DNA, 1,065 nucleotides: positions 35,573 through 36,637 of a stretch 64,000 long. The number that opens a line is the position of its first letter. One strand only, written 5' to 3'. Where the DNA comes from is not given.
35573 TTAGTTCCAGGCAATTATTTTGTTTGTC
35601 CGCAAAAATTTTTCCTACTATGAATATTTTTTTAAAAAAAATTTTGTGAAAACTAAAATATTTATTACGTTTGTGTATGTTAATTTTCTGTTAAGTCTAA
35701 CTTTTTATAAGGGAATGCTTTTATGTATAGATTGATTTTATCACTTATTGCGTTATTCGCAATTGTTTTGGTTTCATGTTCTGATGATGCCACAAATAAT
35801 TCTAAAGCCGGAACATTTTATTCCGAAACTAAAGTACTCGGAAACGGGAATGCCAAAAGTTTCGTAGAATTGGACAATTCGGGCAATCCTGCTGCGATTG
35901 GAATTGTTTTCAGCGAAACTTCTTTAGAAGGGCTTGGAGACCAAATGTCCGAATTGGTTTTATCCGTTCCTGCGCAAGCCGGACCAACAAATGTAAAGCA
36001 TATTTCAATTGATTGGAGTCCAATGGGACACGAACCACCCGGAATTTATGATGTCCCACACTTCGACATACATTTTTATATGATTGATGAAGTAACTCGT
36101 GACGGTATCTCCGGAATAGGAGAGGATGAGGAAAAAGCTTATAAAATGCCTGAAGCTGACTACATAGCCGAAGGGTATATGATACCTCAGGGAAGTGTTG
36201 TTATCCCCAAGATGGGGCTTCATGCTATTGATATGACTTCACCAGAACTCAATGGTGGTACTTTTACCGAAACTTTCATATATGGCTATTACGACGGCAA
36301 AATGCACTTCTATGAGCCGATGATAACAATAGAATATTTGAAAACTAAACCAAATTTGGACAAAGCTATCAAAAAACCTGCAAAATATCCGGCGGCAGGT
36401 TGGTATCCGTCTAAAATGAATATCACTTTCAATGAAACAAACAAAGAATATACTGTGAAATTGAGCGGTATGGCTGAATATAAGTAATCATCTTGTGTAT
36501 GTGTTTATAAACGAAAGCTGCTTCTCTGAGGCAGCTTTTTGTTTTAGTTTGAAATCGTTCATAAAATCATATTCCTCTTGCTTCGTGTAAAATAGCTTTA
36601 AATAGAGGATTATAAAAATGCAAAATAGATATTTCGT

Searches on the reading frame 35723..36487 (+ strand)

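Call 38: search_protein_families(library=pfam, proteins=[window:35723-36487:+], max_evalue=0.0001)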
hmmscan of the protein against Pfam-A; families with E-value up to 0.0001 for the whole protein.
window:35723-36487:+ (254 aa): 1 family
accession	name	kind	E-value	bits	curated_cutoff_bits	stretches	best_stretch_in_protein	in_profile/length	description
PF18197.6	TTHB210-like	-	1.2e-13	51.9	26.6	1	51-98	1-50/50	Hypothetical protein TTHB210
